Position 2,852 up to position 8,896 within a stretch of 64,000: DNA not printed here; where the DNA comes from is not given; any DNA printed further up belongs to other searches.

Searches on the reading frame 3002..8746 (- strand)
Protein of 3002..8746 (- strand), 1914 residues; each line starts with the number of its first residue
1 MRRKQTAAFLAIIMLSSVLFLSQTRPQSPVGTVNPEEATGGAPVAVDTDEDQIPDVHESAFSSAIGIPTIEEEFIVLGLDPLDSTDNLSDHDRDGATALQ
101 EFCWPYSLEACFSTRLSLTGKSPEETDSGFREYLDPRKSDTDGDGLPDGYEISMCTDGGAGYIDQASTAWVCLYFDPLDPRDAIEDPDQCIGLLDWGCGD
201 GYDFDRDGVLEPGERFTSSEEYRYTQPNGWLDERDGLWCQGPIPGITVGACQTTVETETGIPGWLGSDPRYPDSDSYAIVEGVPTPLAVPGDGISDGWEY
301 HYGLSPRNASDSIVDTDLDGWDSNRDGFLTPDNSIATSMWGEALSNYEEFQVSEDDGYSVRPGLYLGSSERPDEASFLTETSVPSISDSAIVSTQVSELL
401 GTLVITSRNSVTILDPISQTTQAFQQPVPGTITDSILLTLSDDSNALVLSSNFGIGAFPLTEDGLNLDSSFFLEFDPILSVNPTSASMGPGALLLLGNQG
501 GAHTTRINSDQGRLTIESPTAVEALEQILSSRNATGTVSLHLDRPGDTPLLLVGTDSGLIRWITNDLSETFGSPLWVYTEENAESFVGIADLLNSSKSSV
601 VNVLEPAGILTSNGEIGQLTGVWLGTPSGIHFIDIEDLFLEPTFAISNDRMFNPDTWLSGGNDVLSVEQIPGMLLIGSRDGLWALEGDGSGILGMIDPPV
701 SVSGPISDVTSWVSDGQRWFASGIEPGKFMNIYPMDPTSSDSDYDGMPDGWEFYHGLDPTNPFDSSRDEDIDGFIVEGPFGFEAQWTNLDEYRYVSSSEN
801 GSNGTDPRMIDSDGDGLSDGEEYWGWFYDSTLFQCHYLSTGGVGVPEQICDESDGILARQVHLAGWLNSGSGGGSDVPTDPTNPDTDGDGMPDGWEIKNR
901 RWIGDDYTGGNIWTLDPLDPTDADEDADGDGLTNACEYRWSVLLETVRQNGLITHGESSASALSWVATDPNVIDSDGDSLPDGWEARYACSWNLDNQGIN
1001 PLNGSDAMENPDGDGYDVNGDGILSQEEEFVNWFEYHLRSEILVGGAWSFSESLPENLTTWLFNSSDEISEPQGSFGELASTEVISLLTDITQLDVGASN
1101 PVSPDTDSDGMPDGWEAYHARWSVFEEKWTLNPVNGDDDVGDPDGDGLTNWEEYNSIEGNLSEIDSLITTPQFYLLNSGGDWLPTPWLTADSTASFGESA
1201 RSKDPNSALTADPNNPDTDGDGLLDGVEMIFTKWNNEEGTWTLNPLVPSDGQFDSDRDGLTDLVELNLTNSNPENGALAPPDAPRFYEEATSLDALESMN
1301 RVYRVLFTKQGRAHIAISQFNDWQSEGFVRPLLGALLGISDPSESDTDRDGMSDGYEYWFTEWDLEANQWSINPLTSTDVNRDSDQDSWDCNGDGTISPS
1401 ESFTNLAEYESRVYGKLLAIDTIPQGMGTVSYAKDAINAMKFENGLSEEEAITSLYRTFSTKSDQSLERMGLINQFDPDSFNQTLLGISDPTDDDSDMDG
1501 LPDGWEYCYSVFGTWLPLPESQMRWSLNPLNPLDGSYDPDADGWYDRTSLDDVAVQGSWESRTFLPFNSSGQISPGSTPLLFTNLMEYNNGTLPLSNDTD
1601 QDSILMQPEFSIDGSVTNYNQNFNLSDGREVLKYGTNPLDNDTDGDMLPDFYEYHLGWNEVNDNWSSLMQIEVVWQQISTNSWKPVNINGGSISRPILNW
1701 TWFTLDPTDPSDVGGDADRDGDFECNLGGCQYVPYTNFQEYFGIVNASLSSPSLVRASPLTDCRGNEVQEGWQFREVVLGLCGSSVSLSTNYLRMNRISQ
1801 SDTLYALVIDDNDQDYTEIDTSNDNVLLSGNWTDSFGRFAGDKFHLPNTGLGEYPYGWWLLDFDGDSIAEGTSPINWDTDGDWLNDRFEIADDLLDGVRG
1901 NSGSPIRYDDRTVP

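Call 9: search_protein_families(library=pfam, proteins=[window:3002-8746:-], max_evalue=0.001)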
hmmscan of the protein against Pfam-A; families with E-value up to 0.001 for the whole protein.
window:3002-8746:- (1914 aa): 1 family
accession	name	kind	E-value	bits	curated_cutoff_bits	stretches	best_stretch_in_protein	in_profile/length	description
PF18884.5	TSP3_bac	-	1e-12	48.1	25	0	885-897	1-13/22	Bacterial TSP3 repeat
